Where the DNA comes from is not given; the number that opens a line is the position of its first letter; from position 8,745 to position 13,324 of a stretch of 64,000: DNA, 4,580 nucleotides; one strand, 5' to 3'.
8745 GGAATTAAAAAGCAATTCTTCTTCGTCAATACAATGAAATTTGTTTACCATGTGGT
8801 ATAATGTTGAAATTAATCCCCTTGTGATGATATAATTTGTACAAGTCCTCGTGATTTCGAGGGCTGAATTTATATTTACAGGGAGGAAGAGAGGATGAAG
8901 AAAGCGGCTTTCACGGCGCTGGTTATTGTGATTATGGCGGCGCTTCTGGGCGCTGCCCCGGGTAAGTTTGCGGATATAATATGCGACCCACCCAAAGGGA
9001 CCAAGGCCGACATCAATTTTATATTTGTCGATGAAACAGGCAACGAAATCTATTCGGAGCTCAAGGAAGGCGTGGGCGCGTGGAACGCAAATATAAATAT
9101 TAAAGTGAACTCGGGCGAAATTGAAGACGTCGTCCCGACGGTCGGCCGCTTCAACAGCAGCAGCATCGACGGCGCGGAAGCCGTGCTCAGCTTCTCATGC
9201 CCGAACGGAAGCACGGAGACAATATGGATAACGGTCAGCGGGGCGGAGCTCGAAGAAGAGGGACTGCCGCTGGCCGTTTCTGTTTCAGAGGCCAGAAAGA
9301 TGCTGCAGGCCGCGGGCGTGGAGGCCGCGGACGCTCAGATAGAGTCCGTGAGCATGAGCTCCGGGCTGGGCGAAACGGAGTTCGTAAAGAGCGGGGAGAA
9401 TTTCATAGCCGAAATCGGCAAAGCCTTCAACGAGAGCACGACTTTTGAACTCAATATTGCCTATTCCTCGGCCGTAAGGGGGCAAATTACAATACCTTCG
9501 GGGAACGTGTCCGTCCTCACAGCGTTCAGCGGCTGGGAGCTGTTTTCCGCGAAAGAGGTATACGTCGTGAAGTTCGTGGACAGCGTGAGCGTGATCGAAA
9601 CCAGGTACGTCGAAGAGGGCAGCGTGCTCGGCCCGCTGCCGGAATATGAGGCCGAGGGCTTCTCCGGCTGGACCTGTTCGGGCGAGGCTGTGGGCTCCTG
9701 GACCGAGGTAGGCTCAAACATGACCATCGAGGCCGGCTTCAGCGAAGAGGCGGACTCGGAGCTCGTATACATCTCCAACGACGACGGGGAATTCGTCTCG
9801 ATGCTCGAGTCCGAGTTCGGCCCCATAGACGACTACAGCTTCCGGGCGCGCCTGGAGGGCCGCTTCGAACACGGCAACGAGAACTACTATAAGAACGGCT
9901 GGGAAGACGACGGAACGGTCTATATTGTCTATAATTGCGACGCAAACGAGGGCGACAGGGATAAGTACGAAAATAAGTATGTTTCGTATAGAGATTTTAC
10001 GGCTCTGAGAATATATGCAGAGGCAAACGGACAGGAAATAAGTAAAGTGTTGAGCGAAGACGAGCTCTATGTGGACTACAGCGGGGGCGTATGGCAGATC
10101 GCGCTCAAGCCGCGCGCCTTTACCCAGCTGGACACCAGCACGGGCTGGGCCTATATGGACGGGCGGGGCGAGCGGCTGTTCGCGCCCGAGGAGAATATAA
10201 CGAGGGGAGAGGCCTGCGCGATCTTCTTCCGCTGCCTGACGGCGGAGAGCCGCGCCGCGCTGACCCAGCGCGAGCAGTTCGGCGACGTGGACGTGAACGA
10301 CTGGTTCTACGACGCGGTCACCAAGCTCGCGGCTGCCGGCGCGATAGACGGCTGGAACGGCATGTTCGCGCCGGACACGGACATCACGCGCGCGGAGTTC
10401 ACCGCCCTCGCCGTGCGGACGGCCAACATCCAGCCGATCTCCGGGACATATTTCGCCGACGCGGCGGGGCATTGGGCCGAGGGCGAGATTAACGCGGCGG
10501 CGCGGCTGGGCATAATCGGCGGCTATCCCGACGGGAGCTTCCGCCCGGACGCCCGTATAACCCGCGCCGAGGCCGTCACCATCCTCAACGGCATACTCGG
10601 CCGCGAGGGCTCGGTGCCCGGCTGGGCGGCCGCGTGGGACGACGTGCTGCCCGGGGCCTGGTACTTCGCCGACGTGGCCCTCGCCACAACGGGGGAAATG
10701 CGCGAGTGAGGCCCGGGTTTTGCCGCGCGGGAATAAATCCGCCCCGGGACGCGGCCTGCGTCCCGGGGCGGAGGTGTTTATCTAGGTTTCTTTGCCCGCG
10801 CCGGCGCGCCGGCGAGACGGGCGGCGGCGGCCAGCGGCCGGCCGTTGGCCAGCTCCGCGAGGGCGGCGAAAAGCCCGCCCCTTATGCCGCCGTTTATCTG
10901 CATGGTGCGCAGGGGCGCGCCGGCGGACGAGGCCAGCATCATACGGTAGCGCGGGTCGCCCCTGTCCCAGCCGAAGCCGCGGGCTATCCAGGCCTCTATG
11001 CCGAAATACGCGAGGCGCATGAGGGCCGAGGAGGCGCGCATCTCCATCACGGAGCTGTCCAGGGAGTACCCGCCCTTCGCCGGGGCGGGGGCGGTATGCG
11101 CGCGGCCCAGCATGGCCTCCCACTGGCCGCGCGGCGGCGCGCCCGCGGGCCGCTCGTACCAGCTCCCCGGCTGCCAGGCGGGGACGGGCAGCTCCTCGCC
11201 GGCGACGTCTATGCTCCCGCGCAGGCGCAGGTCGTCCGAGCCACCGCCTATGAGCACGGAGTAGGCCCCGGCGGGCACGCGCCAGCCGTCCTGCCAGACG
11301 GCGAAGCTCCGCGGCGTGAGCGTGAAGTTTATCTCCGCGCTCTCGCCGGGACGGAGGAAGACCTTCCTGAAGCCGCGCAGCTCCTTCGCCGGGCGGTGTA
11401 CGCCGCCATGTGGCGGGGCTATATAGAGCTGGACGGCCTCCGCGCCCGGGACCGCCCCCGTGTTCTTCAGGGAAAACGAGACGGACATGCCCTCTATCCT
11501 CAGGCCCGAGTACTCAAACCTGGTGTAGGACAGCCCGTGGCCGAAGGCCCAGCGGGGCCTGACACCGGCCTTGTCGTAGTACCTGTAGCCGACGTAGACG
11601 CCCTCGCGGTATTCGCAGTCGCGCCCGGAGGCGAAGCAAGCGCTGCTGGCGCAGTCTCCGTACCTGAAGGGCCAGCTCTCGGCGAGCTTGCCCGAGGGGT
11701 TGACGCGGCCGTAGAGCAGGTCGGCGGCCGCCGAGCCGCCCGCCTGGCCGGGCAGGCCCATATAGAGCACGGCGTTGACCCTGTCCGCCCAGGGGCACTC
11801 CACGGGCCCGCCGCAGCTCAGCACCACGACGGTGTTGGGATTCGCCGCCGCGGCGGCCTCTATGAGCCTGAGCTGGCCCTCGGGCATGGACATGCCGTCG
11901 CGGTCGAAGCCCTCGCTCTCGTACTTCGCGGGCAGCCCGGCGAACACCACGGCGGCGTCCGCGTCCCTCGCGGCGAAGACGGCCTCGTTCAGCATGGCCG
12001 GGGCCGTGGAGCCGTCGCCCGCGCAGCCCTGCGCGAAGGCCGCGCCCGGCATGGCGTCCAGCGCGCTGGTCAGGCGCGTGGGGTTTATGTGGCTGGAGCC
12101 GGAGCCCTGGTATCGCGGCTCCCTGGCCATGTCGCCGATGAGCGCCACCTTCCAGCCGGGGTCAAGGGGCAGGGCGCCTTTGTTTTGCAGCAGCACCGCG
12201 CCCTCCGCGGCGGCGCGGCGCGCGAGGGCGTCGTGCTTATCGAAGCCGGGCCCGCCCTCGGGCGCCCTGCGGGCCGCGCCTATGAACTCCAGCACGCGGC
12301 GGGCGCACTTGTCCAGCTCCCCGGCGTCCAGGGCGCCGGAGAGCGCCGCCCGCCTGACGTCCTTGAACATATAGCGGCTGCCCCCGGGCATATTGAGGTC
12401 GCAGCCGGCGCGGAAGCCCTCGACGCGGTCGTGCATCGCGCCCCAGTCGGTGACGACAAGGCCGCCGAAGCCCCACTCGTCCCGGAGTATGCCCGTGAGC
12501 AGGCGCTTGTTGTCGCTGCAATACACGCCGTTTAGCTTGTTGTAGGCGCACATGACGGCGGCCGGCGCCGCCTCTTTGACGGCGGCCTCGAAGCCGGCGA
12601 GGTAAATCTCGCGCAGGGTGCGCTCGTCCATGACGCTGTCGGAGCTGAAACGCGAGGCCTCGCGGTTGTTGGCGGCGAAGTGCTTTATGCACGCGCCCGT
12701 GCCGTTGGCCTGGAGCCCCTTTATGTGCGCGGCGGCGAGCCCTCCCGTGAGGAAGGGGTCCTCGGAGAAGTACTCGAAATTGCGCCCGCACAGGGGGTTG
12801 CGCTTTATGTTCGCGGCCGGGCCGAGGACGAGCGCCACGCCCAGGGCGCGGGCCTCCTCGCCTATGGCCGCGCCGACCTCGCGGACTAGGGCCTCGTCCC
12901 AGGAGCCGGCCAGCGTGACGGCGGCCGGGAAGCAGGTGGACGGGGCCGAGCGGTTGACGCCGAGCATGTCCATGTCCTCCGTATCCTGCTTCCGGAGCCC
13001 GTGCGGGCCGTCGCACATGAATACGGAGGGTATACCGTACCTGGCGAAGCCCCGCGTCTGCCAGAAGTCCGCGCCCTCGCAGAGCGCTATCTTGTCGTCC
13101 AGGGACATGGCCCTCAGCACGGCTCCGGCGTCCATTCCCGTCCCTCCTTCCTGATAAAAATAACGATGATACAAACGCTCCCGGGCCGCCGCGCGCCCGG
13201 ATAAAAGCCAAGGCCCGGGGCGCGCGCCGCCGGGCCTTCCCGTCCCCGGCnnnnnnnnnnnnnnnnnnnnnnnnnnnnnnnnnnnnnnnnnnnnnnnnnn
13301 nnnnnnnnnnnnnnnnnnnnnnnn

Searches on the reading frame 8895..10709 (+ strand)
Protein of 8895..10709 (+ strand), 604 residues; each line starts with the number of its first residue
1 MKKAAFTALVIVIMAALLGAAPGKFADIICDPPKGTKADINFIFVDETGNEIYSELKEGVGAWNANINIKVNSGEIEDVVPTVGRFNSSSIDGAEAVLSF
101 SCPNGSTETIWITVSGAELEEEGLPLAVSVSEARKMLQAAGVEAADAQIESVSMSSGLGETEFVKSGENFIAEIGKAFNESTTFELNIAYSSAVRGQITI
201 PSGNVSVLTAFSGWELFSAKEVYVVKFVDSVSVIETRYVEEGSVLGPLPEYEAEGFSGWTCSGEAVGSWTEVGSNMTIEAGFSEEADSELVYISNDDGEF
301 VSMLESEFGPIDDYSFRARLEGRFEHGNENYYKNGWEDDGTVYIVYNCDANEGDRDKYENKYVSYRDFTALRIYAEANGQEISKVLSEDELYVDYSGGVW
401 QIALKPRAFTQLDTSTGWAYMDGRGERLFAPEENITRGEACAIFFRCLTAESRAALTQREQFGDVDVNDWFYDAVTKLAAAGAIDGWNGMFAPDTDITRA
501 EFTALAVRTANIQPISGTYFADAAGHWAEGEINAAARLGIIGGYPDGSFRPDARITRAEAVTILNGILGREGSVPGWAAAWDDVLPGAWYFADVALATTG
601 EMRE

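Call 9: search_protein_families(library=pfam, proteins=[window:8895-10709:+])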
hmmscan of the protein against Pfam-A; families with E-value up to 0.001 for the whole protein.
window:8895-10709:+ (604 aa): 1 family
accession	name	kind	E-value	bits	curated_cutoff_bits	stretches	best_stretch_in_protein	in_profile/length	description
PF00395.25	SLH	-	3.3e-31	107.4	20.8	2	520-560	2-43/44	S-layer homology domain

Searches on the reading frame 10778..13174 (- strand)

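Call 9: search_protein_families(library=pfam, proteins=[window:10778-13174:-])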
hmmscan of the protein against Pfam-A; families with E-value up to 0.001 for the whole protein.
window:10778-13174:- (798 aa): 3 families
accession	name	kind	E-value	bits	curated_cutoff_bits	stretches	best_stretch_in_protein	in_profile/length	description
PF01915.27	Glyco_hydro_3_C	-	8.9e-50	169.9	31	1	327-530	2-200/200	Glycosyl hydrolase family 3 C-terminal domain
PF00933.27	Glyco_hydro_3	-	8.6e-41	140.8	27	1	73-296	76-315/316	Glycosyl hydrolase family 3 N terminal domain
PF14310.12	Fn3-like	-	7.9e-23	80.8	25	1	579-645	1-70/71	Fibronectin type III-like domain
